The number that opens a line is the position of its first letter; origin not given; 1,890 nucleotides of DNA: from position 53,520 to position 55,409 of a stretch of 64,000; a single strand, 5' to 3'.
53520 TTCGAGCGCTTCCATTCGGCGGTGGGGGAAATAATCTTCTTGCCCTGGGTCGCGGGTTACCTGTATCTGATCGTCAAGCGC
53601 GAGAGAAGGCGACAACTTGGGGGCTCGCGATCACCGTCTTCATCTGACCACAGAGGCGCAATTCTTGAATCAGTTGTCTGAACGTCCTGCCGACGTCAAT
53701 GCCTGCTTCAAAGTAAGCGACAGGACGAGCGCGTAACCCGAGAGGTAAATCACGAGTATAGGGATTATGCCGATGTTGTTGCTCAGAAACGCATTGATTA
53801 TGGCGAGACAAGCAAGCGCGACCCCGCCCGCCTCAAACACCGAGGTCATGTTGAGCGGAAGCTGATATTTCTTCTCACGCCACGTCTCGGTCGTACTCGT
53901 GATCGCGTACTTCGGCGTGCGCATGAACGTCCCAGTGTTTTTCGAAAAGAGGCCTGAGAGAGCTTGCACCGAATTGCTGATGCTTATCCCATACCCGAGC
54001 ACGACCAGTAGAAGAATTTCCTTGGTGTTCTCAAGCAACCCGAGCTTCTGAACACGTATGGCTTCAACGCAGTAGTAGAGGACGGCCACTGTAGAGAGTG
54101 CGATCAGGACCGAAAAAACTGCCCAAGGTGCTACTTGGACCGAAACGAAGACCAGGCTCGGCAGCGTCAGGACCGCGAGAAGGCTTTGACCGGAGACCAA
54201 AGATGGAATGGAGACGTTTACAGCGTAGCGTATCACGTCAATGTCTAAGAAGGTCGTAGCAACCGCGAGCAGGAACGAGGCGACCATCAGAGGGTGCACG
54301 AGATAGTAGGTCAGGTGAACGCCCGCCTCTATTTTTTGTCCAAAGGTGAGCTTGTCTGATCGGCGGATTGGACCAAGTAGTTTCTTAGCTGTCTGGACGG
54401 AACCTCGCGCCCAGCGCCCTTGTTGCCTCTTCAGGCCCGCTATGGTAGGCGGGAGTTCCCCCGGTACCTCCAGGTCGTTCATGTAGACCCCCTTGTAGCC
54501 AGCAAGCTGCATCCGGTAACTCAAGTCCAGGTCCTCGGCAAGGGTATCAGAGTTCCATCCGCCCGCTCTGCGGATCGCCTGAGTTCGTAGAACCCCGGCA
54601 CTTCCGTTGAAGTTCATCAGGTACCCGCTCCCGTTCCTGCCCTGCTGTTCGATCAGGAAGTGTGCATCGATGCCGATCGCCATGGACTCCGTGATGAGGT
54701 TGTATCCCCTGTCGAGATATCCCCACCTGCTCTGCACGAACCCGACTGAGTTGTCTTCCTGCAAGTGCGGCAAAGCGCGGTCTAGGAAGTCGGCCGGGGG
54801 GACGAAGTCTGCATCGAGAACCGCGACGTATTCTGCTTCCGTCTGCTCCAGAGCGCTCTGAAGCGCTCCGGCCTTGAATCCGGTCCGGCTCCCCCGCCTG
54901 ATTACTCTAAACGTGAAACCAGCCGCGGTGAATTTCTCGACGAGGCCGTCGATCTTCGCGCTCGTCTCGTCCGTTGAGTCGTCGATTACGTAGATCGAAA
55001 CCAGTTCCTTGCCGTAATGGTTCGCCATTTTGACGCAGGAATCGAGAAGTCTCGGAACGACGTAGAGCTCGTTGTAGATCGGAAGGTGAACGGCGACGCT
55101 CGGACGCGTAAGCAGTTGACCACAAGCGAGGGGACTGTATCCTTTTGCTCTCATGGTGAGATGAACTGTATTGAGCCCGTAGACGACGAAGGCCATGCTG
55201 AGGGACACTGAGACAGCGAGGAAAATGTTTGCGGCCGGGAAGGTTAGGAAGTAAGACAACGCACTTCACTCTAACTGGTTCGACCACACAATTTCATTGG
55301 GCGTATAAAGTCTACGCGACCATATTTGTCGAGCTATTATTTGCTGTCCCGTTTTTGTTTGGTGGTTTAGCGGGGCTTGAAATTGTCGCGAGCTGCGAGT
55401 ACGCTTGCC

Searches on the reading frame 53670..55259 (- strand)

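Call 22: search_protein_families(library=pfam, proteins=[window:53670-55259:-])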
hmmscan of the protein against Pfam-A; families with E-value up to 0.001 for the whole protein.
window:53670-55259:- (529 aa): 4 families
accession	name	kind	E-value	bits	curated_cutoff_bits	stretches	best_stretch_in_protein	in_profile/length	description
PF13632.12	Glyco_trans_2_3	-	3.6e-23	82.9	27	1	144-347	1-185/198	Glycosyl transferase family group 2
PF13641.12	Glyco_tranf_2_3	-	6e-19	69.4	27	1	53-286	1-230/230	Glycosyltransferase like family 2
PF00535.33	Glycos_transf_2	-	4.9e-18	66.1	23.3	1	57-190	2-127/168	Glycosyl transferase family 2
PF13506.12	Glyco_transf_21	-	3.9e-07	30.2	21.7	1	129-285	18-174/174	Glycosyl transferase family 21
